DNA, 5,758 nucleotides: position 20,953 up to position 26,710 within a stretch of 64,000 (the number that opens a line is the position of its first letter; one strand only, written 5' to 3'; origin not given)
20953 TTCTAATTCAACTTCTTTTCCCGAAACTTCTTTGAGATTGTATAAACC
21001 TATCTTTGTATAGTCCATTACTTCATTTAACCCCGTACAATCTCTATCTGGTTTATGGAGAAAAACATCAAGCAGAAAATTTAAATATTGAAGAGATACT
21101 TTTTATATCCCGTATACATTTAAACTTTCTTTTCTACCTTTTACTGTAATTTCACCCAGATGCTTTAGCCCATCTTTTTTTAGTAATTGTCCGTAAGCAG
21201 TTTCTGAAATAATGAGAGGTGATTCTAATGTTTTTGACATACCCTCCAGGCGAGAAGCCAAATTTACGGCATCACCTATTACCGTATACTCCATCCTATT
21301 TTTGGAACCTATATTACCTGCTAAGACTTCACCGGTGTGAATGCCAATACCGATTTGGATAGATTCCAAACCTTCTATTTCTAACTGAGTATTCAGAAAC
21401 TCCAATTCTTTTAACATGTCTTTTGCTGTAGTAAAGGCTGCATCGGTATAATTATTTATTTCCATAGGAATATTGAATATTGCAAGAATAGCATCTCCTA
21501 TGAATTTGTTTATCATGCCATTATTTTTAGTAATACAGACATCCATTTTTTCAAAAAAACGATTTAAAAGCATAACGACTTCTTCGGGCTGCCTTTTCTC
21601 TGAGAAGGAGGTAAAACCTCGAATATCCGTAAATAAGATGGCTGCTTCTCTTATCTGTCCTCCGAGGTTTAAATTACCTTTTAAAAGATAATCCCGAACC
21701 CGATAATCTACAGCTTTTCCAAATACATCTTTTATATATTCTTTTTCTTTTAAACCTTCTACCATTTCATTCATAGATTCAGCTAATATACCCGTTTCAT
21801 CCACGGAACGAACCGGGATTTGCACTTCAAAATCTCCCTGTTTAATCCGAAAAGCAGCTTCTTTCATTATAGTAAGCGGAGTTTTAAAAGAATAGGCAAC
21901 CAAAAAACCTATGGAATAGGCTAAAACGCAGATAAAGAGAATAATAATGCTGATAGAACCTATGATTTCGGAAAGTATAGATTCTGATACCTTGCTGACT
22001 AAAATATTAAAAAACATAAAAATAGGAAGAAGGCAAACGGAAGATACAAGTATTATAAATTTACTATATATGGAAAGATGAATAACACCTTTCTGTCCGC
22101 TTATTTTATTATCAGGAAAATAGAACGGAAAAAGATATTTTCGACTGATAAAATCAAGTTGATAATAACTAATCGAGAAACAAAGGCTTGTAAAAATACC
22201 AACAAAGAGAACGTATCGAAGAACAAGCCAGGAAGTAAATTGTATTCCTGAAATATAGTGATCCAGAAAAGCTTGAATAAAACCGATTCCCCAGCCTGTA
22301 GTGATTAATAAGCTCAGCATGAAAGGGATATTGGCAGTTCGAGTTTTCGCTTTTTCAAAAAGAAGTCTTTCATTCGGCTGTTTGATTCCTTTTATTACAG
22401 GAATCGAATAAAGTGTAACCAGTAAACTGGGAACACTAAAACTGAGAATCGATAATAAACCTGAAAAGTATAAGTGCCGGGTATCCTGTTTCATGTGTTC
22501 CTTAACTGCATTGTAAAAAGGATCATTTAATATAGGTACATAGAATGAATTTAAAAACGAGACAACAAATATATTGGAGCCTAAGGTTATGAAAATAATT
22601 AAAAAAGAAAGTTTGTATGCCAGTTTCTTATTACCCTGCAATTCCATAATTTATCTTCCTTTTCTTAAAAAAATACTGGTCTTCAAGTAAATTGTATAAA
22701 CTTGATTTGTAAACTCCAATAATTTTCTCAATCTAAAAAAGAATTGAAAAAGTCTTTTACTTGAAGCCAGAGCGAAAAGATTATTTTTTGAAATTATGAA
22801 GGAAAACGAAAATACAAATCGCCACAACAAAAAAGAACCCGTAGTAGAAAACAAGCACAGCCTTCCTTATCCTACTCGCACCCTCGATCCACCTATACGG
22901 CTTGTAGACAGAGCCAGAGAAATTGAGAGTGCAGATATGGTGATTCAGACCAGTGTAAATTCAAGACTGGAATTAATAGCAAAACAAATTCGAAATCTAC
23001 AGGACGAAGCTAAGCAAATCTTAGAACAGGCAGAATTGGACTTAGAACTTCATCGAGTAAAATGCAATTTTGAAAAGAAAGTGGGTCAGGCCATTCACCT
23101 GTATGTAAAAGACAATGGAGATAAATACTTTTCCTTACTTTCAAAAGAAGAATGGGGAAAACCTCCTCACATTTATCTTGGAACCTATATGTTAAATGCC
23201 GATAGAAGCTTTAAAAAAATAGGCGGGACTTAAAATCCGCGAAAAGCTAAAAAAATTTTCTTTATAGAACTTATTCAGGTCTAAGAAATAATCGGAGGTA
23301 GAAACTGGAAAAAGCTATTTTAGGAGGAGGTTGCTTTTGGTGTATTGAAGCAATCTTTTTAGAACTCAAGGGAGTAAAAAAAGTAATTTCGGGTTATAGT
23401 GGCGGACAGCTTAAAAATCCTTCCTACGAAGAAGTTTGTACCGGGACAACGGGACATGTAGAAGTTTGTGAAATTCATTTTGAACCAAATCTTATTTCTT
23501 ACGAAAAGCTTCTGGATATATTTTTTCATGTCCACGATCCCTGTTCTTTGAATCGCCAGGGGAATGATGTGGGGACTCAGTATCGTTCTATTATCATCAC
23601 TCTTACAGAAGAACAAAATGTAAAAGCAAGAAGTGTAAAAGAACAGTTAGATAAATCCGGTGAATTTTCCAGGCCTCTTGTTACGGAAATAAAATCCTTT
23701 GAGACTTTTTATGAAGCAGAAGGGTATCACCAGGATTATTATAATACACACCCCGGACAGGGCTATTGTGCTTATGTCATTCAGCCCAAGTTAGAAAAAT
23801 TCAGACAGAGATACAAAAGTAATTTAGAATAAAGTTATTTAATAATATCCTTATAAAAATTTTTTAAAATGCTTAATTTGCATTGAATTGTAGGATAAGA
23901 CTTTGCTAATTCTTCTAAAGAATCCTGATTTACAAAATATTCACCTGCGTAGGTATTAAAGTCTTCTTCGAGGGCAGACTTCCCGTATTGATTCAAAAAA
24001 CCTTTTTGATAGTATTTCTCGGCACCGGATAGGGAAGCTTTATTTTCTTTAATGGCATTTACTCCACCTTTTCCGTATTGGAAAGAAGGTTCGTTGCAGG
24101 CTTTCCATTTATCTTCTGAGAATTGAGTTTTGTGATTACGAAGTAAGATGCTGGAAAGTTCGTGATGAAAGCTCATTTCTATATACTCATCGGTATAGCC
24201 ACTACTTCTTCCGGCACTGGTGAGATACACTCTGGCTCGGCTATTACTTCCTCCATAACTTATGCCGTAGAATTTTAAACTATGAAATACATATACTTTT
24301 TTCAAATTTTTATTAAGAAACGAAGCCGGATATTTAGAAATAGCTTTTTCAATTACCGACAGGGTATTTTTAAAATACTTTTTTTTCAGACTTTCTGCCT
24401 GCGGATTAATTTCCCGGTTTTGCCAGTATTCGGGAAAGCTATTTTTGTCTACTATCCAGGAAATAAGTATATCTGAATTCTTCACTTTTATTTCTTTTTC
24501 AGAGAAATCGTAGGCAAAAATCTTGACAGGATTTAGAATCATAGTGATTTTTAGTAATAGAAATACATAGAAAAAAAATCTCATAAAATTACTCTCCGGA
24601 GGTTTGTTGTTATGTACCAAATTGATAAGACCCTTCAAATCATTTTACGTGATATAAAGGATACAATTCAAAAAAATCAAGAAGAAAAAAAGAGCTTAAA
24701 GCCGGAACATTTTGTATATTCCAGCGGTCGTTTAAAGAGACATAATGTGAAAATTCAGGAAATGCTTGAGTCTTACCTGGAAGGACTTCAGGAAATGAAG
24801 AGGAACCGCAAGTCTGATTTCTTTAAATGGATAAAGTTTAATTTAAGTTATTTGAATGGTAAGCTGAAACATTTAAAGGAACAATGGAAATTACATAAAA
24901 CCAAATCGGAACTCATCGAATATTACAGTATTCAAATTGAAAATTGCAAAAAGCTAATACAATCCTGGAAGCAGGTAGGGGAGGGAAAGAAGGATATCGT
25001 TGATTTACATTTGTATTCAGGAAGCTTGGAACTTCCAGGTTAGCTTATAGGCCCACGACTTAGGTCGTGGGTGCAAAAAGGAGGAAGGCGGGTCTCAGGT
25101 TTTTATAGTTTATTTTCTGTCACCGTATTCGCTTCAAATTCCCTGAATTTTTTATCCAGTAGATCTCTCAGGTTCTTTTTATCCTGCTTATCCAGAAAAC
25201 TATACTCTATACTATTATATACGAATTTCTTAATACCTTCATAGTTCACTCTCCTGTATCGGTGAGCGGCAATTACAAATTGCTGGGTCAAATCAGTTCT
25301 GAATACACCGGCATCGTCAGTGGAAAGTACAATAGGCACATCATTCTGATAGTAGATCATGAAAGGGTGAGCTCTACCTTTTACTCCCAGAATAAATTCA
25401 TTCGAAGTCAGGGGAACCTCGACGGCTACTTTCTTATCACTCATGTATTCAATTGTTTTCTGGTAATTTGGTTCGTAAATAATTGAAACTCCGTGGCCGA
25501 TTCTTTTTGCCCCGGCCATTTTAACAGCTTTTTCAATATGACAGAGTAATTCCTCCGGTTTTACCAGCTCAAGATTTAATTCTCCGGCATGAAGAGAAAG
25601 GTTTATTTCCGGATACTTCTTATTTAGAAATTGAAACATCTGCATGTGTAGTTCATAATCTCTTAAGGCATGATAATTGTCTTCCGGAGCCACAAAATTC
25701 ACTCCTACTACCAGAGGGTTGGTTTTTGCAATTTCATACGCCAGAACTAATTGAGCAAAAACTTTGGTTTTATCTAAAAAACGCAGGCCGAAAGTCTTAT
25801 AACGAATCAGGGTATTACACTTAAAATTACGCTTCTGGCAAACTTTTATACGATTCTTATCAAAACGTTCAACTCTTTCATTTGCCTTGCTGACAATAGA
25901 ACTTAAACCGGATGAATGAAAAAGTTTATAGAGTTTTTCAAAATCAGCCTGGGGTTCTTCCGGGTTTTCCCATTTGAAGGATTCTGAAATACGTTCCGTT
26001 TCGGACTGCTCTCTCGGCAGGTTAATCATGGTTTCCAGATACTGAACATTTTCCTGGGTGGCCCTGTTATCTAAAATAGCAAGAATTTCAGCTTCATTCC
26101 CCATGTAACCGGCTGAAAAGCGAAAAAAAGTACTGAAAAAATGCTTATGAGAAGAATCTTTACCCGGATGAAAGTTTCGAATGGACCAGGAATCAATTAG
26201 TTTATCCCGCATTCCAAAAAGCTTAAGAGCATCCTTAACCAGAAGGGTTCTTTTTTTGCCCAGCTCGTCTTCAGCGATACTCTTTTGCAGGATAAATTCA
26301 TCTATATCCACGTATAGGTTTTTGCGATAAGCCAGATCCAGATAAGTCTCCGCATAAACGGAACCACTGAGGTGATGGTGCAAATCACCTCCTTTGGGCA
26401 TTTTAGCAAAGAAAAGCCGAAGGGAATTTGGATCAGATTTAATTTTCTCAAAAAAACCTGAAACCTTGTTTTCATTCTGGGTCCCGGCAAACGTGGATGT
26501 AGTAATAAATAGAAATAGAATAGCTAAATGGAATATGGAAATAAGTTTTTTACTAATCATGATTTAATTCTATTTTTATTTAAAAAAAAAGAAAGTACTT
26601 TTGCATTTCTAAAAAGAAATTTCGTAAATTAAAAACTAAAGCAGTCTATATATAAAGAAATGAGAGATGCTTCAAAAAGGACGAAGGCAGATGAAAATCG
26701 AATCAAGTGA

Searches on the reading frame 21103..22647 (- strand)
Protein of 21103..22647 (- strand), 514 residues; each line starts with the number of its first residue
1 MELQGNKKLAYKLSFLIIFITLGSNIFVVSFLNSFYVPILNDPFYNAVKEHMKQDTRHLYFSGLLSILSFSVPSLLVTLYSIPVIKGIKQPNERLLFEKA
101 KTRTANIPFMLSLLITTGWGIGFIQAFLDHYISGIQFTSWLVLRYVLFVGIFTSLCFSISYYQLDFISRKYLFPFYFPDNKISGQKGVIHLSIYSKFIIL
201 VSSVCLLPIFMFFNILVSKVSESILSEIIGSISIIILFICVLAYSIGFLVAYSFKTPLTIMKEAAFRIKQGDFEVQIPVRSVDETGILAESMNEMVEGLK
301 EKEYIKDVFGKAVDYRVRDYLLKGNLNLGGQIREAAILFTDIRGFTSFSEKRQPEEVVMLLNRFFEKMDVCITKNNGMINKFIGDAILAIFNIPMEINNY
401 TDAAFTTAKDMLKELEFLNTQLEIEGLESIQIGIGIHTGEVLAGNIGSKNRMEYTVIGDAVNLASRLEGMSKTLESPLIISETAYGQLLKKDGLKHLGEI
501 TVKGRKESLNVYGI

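Call 49: search_protein_families(library=pfam, proteins=[window:21103-22647:-], max_evalue=0.0001)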
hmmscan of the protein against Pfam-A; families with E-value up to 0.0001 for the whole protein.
window:21103-22647:- (514 aa): 2 families
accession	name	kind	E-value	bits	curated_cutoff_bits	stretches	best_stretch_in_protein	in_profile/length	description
PF00211.25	Guanylate_cyc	-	3.5e-29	102.2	21.9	1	333-508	7-176/183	Adenylate and Guanylate cyclase catalytic domain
PF00672.30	HAMP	-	4e-09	37.1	25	1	250-300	2-52/53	HAMP domain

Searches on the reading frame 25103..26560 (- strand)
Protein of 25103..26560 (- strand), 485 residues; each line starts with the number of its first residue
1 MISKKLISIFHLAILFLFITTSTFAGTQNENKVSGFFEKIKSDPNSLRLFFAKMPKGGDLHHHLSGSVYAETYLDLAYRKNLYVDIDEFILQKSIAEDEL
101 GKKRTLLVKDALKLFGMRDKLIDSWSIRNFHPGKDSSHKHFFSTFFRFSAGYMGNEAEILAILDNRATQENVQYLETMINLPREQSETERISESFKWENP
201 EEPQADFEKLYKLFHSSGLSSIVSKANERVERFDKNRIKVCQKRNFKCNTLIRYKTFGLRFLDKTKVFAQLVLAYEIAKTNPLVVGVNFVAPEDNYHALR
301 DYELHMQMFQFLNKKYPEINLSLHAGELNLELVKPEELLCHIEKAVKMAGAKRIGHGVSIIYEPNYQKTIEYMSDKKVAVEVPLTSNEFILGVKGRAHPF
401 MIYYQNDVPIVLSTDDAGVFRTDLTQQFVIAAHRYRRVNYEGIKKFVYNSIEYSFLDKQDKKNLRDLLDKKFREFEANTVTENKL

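Call 49: search_protein_families(library=pfam, proteins=[window:25103-26560:-], max_evalue=0.0001)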
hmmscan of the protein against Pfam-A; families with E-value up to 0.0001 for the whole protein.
window:25103-26560:- (485 aa): 1 family
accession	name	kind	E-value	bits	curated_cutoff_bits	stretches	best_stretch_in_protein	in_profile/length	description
PF00962.28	A_deaminase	-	5.9e-22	78.6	27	1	304-470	176-329/330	Adenosine deaminase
